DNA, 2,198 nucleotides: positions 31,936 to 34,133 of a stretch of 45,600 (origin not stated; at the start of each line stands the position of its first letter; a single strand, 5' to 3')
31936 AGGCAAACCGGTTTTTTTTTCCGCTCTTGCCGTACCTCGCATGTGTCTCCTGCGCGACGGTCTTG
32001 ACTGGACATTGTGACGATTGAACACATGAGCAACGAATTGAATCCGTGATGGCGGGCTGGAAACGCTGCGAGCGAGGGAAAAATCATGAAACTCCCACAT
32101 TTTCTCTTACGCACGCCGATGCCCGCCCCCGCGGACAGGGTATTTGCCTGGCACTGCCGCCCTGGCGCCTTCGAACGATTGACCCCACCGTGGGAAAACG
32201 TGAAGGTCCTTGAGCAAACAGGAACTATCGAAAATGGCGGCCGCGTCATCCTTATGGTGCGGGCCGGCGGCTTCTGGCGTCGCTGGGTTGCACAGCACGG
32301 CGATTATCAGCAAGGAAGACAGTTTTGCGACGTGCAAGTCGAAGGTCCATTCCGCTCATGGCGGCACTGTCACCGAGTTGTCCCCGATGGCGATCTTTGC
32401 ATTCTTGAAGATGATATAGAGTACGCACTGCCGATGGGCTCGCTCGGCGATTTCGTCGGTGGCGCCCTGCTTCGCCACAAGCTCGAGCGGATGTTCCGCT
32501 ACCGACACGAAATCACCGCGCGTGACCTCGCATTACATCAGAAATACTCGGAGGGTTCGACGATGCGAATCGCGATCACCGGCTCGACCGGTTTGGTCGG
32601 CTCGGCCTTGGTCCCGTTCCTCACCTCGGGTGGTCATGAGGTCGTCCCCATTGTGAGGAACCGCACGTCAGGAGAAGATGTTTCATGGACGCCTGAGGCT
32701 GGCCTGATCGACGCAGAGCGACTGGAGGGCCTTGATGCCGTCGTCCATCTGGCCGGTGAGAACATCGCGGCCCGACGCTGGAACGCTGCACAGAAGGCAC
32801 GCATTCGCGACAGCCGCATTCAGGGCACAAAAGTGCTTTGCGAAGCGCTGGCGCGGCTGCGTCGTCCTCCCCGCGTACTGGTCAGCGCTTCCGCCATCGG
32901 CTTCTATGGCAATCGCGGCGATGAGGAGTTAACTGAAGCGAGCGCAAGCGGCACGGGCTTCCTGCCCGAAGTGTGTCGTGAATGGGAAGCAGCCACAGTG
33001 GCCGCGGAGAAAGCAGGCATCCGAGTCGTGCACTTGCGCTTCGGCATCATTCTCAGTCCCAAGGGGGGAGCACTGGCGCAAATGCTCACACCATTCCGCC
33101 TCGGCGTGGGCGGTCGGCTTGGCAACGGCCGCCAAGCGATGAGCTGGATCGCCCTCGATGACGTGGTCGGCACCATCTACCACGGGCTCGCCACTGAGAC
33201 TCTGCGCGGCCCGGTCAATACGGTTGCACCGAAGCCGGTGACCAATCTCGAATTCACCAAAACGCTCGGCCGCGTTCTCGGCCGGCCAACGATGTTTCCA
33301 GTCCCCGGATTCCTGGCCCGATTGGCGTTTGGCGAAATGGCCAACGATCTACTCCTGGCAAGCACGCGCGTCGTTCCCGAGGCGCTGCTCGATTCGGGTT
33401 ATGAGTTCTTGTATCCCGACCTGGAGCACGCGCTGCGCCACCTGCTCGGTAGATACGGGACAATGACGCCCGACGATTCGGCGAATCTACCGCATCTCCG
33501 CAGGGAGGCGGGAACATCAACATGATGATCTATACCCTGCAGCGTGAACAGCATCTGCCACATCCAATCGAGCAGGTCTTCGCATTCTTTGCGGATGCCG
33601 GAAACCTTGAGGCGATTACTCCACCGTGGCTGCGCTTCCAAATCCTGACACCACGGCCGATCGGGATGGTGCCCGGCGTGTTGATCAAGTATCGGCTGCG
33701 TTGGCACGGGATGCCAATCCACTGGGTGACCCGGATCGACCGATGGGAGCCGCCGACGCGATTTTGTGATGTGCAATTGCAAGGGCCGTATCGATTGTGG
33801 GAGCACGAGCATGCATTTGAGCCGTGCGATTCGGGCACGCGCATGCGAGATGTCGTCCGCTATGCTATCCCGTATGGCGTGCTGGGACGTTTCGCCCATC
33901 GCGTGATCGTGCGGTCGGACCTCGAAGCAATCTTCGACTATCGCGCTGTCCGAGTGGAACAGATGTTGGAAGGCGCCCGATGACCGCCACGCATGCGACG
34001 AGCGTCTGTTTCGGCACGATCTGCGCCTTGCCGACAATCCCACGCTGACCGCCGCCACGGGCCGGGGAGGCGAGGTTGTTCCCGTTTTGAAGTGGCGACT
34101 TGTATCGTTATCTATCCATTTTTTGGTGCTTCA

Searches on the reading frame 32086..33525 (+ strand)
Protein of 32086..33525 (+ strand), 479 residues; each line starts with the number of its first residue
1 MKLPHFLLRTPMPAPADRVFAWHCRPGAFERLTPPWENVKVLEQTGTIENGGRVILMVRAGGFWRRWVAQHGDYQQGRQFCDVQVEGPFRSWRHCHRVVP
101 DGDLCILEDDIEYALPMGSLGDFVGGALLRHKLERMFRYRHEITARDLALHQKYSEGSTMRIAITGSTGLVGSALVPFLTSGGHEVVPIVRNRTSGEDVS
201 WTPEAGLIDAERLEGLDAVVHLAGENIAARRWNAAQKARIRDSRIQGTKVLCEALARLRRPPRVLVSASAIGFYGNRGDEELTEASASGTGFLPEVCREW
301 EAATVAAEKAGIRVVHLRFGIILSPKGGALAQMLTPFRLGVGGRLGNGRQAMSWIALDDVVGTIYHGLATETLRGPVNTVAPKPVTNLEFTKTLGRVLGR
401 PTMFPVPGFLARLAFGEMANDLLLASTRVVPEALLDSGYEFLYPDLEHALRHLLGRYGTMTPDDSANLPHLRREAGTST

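Call 42: search_protein_families(library=pfam, proteins=[window:32086-33525:+], max_evalue=0.00001)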
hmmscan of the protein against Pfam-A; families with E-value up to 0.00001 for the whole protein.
window:32086-33525:+ (479 aa): 4 families
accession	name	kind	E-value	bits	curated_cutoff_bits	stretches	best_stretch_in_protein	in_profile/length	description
PF08338.16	DUF1731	-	4.9e-20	71.4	27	1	406-453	1-47/47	Domain of unknown function (DUF1731)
PF01370.27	Epimerase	-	1.7e-18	67.4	20.9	1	162-368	1-225/240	NAD dependent epimerase/dehydratase family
PF03364.25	Polyketide_cyc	-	7.5e-09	36.4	23.4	1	12-136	1-125/126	Polyketide cyclase / dehydrase and lipid transport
PF16363.11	GDP_Man_Dehyd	-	2.1e-06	27.9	27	0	164-285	2-144/332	GDP-mannose 4,6 dehydratase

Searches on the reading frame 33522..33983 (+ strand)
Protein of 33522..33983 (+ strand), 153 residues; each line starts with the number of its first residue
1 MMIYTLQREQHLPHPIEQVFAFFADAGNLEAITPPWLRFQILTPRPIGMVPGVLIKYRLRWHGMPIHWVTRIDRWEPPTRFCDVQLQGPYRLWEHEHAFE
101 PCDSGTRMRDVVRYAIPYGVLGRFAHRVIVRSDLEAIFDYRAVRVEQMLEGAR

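Call 42: search_protein_families(library=pfam, proteins=[window:33522-33983:+], max_evalue=0.00001)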
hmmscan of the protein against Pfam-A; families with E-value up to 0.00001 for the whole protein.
window:33522-33983:+ (153 aa): 2 families
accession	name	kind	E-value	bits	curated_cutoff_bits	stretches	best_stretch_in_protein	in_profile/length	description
PF03364.25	Polyketide_cyc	-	1.4e-09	38.7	23.4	1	12-132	1-120/126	Polyketide cyclase / dehydrase and lipid transport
PF10604.15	Polyketide_cyc2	-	1.9e-06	28.7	27.4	1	6-145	4-137/142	Polyketide cyclase / dehydrase and lipid transport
